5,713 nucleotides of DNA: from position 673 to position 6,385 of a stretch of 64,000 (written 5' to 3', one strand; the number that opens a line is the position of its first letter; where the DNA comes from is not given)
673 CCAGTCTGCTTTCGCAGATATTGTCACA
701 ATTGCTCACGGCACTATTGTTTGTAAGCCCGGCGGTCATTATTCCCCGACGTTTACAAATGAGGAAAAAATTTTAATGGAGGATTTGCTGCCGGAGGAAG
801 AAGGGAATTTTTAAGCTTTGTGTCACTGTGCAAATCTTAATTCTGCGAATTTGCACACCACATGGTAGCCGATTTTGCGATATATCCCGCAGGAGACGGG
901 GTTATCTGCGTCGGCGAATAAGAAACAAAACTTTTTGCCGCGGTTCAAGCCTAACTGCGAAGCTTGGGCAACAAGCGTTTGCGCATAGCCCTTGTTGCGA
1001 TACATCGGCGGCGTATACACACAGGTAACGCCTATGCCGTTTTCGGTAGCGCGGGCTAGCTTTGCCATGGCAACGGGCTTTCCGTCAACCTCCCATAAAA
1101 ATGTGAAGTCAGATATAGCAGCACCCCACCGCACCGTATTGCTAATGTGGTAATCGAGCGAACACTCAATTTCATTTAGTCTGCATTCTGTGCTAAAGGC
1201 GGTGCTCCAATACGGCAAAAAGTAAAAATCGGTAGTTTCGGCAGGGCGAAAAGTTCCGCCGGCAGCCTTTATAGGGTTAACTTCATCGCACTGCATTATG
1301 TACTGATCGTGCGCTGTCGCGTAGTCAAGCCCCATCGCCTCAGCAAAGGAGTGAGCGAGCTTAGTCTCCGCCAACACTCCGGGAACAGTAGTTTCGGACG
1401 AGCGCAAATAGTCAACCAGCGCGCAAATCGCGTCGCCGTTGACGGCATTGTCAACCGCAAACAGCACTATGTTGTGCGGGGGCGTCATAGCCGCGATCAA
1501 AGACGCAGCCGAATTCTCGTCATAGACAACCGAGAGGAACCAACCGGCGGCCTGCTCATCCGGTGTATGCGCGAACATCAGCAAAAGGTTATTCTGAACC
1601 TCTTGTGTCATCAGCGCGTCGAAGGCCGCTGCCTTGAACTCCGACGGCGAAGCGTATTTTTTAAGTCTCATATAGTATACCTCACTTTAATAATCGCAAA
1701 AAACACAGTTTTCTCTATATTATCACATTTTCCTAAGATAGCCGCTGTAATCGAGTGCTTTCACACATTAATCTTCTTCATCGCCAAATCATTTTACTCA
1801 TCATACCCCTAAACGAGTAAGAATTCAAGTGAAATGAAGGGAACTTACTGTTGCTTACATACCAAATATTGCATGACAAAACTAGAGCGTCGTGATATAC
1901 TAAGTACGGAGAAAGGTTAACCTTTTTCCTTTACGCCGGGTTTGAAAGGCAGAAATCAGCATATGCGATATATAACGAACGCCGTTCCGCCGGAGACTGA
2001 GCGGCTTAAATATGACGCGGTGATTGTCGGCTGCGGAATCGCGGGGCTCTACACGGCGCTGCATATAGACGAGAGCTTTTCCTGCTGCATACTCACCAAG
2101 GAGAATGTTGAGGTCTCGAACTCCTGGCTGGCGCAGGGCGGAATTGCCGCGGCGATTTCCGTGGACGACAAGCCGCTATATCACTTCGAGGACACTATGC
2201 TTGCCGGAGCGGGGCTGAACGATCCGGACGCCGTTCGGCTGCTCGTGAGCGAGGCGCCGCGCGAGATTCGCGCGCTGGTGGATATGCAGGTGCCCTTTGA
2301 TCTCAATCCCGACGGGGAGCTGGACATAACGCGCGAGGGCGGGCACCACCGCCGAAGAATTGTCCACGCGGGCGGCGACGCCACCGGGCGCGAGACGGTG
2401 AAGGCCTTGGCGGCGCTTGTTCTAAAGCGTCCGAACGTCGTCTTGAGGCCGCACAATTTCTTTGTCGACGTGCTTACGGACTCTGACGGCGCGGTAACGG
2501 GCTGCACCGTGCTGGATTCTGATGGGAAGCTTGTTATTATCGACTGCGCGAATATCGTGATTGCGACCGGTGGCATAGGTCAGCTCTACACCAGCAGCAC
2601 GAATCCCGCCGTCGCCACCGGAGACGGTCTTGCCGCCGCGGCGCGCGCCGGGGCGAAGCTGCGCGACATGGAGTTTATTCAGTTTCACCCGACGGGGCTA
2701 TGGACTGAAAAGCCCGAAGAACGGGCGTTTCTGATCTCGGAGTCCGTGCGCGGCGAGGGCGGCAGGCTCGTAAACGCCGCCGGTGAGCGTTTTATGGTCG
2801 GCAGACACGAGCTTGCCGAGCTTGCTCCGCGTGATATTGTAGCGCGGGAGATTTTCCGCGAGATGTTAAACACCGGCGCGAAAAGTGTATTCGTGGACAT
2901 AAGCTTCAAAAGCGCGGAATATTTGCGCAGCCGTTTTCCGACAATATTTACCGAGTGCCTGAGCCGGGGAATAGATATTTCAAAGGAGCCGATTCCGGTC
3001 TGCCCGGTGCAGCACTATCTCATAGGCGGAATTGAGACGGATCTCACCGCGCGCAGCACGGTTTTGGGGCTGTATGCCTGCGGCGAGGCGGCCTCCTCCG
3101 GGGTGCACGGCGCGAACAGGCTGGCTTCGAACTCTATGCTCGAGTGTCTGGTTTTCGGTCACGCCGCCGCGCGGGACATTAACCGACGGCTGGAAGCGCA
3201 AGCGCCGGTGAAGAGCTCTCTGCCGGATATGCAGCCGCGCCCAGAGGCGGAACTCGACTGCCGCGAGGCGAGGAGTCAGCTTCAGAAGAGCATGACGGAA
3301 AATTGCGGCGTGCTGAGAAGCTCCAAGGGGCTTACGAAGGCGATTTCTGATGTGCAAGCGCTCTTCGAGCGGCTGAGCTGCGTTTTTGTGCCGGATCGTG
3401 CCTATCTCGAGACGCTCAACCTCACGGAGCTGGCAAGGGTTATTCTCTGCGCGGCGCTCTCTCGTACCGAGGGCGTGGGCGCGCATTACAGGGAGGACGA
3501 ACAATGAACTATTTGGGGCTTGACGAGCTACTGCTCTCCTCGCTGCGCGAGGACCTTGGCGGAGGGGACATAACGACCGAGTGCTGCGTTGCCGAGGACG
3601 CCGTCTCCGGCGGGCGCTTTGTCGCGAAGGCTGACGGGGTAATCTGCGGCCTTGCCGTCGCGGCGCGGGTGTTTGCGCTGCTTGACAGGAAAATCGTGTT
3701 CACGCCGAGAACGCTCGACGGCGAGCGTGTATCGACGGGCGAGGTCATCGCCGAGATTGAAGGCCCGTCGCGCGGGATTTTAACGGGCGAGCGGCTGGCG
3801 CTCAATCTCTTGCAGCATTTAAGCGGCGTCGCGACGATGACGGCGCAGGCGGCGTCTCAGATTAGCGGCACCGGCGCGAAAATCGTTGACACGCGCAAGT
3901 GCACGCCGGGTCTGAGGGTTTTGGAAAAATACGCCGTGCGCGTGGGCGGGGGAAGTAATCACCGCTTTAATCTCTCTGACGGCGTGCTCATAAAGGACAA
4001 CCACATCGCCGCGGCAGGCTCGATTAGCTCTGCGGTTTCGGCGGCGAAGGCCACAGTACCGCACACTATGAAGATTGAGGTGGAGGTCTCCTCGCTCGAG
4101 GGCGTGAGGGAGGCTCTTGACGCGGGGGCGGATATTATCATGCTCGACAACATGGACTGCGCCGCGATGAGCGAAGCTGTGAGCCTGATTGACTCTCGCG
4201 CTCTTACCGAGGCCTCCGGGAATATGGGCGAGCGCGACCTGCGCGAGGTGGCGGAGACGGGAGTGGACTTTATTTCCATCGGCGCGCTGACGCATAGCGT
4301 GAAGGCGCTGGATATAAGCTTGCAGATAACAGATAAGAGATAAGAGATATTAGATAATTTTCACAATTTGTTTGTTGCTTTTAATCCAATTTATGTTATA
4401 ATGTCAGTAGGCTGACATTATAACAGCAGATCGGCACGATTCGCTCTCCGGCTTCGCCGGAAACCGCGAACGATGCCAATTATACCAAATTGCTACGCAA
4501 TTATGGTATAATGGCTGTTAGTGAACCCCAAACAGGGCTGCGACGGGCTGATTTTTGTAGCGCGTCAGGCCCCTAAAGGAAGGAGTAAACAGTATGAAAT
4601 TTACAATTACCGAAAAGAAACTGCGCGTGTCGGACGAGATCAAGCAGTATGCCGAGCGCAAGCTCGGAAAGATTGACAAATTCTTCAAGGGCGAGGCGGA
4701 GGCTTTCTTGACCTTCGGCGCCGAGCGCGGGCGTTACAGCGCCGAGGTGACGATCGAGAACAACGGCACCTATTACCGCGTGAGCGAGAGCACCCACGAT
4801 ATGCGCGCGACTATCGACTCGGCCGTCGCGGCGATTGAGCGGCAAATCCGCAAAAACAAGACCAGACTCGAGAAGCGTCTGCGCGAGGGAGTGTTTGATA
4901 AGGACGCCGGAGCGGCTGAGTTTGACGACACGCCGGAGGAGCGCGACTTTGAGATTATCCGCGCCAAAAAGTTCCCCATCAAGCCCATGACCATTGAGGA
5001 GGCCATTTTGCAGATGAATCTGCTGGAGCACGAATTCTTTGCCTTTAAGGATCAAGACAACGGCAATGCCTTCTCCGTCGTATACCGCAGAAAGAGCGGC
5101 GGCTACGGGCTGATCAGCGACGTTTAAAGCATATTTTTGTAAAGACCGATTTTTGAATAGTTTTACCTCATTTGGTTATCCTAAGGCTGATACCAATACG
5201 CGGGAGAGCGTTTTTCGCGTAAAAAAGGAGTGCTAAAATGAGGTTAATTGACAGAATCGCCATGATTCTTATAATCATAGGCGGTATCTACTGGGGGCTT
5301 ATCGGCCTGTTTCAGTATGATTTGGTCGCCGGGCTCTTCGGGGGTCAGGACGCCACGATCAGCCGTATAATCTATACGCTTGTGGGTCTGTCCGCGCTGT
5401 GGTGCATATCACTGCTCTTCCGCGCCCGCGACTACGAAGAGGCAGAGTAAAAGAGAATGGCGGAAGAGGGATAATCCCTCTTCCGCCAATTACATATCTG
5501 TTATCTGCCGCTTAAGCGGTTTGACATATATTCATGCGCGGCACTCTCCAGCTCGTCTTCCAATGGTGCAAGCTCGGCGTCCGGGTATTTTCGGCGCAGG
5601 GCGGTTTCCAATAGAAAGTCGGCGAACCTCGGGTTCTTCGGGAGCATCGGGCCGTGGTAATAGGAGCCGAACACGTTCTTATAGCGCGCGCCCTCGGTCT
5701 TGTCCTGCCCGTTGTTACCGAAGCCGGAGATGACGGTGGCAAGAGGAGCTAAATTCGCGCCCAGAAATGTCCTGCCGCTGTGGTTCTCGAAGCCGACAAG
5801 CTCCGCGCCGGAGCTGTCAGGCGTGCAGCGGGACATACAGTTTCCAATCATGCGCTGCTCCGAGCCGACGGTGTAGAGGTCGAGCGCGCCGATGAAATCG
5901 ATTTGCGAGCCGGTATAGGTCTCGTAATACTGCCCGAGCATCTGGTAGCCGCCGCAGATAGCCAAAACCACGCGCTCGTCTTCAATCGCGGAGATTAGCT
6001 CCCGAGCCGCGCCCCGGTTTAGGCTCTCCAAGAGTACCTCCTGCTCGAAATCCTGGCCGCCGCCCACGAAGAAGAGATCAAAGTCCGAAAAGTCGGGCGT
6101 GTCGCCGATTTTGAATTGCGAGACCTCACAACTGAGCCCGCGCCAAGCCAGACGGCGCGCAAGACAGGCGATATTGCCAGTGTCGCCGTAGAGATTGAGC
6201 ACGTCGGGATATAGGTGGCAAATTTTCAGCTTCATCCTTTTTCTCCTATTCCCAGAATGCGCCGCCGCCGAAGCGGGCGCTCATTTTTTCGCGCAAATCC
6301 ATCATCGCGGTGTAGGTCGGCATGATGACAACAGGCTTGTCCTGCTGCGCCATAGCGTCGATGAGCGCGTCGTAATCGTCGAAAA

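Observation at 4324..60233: Recurrent composite intergenic element: about five tandem heptamers (AGATAAT type) fused to a GTCGCG-loop-CGCGAC hairpin, 13 copies in 64 kb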

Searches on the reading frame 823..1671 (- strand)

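Call 47: search_protein_families(library=pfam, max_evalue=0.00001, proteins=[window:823-1671:-])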
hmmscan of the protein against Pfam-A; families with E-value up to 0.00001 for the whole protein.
window:823-1671:- (282 aa): 3 families
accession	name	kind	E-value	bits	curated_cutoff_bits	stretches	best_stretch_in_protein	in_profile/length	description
PF00583.31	Acetyltransf_1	-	1.1e-11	45.5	20.7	1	187-269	32-116/116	Acetyltransferase (GNAT) family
PF13508.13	Acetyltransf_7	-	1.3e-06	29.1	27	1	190-270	5-83/84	Acetyltransferase (GNAT) domain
PF08445.16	FR47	-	2.3e-06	27.9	22.1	1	215-272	24-80/86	FR47-like protein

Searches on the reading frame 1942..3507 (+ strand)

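Call 47: search_protein_families(library=pfam, max_evalue=0.00001, proteins=[window:1942-3507:+])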
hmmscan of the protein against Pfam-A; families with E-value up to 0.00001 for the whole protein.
window:1942-3507:+ (521 aa): 3 families
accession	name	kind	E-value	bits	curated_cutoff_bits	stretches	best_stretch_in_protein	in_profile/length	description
PF00890.30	FAD_binding_2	-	9e-90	302.3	20.4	1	25-398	1-413/414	FAD binding domain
PF02910.25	Succ_DH_flav_C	-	1.8e-14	54.2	20.8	1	444-519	1-85/130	Fumarate reductase flavoprotein C-term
PF01266.30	DAO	-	5.5e-07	29.9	27.9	1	25-133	1-96/353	FAD dependent oxidoreductase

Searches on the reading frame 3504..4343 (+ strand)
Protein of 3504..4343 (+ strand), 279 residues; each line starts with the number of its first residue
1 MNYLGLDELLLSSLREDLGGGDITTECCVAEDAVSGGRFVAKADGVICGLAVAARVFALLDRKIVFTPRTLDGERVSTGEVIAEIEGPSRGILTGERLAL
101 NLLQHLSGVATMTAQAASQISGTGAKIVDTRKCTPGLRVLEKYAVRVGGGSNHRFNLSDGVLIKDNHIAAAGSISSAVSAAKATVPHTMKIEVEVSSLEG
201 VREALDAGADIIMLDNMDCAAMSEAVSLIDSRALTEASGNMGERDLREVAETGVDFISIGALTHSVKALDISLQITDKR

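Call 12: search_protein_families(library=pfam, proteins=[window:3504-4343:+])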
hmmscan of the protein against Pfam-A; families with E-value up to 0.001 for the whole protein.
window:3504-4343:+ (279 aa): 2 families
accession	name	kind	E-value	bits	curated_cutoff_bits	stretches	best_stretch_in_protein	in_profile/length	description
PF01729.25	QRPTase_C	-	1.7e-62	210.5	23.1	1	109-274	1-169/169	Quinolinate phosphoribosyl transferase, C-terminal domain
PF02749.22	QRPTase_N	-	2.1e-21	76.4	27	1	22-107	1-82/82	Quinolinate phosphoribosyl transferase, N-terminal domain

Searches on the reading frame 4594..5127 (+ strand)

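Call 12: search_protein_families(library=pfam, proteins=[window:4594-5127:+])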
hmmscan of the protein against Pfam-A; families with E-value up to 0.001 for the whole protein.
window:4594-5127:+ (177 aa): 2 families
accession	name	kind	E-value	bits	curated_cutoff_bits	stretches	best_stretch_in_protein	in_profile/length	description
PF16321.10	Ribosom_S30AE_C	-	1.2e-24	86.2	25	1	117-173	2-57/57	Sigma 54 modulation/S30EA ribosomal protein C terminus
PF02482.25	Ribosomal_S30AE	-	2.5e-20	73.5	23.7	1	4-92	2-87/88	Sigma 54 modulation protein / S30EA ribosomal protein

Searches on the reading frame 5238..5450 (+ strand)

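Call 47: search_protein_families(library=pfam, max_evalue=0.00001, proteins=[window:5238-5450:+])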
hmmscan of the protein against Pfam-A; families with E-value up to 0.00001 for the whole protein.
window:5238-5450:+ (70 aa): 1 family
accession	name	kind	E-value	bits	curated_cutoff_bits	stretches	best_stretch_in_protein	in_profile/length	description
PF04070.17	DUF378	-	2.4e-26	91.8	25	1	3-61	2-60/60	Domain of unknown function (DUF378)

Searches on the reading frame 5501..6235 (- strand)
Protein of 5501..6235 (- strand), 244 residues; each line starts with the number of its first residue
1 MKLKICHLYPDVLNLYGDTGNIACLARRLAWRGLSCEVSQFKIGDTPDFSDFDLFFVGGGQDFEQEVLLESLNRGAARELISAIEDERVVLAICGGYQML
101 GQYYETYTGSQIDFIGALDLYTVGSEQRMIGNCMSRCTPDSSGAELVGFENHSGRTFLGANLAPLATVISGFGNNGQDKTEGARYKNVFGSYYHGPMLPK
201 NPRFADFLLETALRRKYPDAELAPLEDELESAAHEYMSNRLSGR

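Call 47: search_protein_families(library=pfam, max_evalue=0.00001, proteins=[window:5501-6235:-])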
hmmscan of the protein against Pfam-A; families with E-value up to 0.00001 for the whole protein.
window:5501-6235:- (244 aa): 1 family
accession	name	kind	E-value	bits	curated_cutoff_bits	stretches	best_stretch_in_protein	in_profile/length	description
PF07685.20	GATase_3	-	3.6e-41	141.4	27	1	4-201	1-195/196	CobB/CobQ-like glutamine amidotransferase domain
